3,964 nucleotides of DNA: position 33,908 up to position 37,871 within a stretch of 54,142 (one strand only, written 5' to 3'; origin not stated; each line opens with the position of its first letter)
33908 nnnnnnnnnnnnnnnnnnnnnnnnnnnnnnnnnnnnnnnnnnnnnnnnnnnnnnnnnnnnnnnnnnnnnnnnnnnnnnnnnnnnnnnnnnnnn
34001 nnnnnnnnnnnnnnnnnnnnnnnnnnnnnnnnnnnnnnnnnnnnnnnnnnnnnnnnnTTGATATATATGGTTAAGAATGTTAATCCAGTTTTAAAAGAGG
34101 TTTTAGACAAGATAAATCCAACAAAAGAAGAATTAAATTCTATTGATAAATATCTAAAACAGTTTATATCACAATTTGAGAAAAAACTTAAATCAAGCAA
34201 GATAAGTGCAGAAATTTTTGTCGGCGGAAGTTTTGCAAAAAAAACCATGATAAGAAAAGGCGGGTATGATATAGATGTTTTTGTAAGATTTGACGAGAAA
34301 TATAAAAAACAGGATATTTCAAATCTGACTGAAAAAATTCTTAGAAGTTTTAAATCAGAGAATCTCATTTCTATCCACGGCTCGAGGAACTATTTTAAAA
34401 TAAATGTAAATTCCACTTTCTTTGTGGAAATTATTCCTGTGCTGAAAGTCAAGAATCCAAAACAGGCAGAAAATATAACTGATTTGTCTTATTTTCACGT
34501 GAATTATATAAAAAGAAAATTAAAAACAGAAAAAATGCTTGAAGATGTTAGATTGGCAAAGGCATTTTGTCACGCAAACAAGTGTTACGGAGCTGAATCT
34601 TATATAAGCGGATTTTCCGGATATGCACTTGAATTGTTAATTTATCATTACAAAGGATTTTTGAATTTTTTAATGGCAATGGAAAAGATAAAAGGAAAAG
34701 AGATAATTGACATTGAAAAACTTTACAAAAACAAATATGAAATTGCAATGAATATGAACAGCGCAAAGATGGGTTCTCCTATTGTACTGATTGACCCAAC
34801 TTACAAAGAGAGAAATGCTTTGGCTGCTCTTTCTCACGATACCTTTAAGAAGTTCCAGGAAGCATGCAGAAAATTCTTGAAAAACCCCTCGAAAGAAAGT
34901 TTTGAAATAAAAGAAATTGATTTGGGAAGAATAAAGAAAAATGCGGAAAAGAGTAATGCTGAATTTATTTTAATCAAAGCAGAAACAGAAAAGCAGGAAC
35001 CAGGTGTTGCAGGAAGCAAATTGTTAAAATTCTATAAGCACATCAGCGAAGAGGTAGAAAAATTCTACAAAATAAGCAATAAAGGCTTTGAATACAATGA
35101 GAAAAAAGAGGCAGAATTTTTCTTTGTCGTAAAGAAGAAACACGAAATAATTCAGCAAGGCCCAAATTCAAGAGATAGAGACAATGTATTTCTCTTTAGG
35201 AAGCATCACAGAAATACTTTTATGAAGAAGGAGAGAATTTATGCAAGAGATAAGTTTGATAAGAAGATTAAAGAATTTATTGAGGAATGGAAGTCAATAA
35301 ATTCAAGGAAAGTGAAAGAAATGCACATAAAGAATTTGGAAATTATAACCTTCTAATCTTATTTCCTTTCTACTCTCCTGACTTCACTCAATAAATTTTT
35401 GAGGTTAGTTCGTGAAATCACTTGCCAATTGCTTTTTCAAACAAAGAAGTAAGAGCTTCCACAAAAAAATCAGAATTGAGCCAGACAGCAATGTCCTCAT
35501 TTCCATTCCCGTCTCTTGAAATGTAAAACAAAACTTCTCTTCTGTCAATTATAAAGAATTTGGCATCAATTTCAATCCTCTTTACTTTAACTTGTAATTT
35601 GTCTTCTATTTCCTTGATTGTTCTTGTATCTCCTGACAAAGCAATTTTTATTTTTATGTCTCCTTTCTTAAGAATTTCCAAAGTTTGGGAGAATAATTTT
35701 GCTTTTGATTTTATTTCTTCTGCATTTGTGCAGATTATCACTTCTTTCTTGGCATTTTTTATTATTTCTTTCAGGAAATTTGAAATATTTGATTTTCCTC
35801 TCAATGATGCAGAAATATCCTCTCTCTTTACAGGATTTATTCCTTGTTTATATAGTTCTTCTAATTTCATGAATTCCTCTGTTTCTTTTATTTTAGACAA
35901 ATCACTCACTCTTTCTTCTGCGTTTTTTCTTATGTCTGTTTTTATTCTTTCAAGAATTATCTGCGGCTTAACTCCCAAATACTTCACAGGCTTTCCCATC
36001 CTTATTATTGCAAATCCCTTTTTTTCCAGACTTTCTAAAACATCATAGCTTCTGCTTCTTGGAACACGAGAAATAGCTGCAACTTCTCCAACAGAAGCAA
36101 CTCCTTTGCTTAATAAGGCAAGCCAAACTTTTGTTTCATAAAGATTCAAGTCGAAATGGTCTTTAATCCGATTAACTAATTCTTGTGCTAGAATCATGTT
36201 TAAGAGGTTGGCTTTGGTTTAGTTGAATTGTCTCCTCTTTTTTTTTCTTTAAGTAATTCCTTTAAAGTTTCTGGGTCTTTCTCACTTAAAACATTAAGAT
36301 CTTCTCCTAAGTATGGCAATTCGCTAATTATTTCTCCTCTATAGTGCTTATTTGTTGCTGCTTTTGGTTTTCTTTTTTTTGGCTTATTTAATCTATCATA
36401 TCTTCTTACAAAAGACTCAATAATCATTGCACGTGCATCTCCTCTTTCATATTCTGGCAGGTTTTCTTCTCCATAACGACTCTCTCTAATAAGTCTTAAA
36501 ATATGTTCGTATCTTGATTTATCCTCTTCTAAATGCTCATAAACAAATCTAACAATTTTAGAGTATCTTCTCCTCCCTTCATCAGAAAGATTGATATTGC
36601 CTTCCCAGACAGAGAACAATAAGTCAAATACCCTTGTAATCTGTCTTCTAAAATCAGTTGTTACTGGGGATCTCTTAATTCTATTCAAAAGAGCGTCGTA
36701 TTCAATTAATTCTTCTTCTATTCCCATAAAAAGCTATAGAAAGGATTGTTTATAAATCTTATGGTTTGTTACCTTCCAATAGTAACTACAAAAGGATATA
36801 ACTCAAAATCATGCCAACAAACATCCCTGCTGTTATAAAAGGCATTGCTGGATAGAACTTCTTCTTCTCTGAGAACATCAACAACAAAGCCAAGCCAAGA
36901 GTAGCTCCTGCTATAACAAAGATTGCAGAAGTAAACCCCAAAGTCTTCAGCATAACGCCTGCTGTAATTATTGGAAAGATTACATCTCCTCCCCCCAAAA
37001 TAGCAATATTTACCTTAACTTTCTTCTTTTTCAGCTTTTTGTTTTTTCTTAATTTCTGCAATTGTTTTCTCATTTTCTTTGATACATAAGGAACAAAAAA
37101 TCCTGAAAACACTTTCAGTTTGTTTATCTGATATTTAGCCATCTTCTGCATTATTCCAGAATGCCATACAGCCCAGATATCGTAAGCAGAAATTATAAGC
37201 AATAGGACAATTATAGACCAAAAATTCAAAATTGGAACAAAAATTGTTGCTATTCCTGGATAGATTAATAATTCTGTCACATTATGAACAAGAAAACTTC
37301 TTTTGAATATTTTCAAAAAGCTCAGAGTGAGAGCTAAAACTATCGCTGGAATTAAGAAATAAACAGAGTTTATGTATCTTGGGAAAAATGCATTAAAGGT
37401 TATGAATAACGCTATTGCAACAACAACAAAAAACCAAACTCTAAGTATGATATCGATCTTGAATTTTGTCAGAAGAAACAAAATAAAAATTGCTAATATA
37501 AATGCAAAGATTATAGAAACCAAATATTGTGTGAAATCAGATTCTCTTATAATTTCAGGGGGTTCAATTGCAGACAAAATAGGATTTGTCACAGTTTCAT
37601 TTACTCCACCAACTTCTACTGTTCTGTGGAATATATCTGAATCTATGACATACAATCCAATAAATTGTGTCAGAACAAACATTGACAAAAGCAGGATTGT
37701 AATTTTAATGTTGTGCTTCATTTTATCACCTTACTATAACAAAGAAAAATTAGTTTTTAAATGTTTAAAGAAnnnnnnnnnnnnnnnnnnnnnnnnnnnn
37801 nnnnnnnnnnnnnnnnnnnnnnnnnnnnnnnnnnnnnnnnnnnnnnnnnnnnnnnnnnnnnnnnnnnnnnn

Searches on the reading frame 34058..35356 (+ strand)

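Call 41: search_protein_families(library=pfam, proteins=[window:34058-35356:+], max_evalue=0.001)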
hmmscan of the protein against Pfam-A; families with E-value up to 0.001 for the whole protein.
window:34058-35356:+ (432 aa): 3 families
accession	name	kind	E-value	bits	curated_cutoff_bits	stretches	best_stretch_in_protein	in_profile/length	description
PF09249.16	tRNA_NucTransf2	-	8.8e-31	106.9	27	1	162-282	1-112/113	tRNA nucleotidyltransferase, second domain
PF18144.7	SMODS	-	7.4e-08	33.2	26.5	1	11-136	6-136/164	Second Messenger Oligonucleotide or Dinucleotide Synthetase domain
PF01909.29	NTP_transf_2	-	8.6e-06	26.5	21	1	37-93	1-55/93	Nucleotidyltransferase domain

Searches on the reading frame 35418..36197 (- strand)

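Call 41: search_protein_families(library=pfam, proteins=[window:35418-36197:-], max_evalue=0.001)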
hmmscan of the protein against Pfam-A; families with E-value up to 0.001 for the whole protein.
window:35418-36197:- (259 aa): 2 families
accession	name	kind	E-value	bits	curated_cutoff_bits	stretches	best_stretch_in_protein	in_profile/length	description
PF01978.25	TrmB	-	1.1e-16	60.9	25.6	1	14-78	3-67/68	Sugar-specific transcriptional regulator TrmB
PF11495.14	Regulator_TrmB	-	1.6e-05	24.7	22.2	1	133-232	6-102/233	Archaeal transcriptional regulator TrmB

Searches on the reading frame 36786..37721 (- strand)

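Call 41: search_protein_families(library=pfam, proteins=[window:36786-37721:-], max_evalue=0.001)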
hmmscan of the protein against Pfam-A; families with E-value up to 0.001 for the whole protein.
window:36786-37721:- (311 aa): 1 family
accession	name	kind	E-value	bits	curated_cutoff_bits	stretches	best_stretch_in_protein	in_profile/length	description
PF06550.16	SPP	-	8.4e-14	52.2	23.9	1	64-309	33-279/283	Signal-peptide peptidase, presenilin aspartyl protease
